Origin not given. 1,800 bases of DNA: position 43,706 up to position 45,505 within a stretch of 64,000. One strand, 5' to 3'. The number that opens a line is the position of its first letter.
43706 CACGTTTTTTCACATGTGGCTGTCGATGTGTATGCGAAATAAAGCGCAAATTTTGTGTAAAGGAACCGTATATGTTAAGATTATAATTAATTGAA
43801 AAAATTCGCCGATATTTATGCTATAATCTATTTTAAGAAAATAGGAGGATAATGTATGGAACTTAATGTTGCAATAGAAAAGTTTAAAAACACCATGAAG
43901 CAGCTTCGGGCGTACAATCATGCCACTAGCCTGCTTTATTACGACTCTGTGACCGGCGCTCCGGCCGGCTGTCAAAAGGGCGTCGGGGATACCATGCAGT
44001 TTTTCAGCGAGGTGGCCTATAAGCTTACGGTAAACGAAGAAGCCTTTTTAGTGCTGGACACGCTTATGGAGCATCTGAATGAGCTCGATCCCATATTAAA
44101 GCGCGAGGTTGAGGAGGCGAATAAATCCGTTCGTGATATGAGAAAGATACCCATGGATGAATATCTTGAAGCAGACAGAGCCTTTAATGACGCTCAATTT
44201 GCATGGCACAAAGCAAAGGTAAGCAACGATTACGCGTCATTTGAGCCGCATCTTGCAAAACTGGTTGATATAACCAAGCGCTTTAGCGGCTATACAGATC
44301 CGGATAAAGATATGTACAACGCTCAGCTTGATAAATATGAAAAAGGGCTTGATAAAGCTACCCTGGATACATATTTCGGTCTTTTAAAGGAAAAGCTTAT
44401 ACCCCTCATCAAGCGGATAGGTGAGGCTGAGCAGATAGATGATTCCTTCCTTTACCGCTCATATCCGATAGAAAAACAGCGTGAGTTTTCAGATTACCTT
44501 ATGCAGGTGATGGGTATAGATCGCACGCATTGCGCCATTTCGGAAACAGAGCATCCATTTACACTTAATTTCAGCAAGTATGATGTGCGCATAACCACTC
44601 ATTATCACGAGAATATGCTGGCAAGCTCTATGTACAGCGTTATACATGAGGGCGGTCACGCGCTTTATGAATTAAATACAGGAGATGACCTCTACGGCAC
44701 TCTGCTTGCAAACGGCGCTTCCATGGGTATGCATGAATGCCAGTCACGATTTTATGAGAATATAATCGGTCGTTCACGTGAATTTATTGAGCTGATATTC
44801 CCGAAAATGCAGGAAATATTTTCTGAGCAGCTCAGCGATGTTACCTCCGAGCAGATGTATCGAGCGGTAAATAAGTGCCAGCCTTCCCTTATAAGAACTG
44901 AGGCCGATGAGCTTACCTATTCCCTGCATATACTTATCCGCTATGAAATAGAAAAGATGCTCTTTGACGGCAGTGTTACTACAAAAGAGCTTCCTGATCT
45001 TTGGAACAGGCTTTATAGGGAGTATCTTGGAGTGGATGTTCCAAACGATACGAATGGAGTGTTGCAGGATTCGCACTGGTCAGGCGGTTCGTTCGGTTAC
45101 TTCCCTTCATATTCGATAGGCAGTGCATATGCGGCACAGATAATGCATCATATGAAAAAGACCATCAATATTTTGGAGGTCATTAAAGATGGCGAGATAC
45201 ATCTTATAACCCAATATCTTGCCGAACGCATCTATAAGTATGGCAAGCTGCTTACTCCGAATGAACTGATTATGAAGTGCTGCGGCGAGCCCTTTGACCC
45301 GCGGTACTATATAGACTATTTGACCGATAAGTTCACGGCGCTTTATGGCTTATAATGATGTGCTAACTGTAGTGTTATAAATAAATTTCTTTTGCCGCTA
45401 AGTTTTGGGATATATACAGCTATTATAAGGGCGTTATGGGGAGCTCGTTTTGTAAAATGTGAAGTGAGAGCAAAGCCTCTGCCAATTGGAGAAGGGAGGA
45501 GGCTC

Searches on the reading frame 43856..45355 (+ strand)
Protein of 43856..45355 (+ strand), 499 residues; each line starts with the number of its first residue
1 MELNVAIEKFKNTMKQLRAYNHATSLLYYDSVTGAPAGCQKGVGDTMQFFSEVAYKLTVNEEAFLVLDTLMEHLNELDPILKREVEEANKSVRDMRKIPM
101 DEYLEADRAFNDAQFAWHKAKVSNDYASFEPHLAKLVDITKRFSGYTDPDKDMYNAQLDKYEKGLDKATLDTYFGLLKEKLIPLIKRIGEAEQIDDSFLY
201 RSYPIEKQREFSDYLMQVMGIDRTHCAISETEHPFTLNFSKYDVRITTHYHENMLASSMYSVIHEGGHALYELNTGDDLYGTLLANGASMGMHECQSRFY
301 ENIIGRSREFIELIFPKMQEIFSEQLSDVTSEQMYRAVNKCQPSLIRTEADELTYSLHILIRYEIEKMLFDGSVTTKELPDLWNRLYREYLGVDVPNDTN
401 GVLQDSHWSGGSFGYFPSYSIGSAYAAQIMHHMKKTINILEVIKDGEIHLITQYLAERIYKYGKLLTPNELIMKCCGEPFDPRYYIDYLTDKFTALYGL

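Call 62: search_protein_families(library=pfam, proteins=[window:43856-45355:+], max_evalue=0.00001)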
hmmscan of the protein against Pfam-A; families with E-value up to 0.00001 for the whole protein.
window:43856-45355:+ (499 aa): 1 family
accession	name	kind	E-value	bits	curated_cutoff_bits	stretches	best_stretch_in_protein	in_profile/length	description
PF02074.21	Peptidase_M32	-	8.5e-166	552.8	25.1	1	10-493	2-489/489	Carboxypeptidase Taq (M32) metallopeptidase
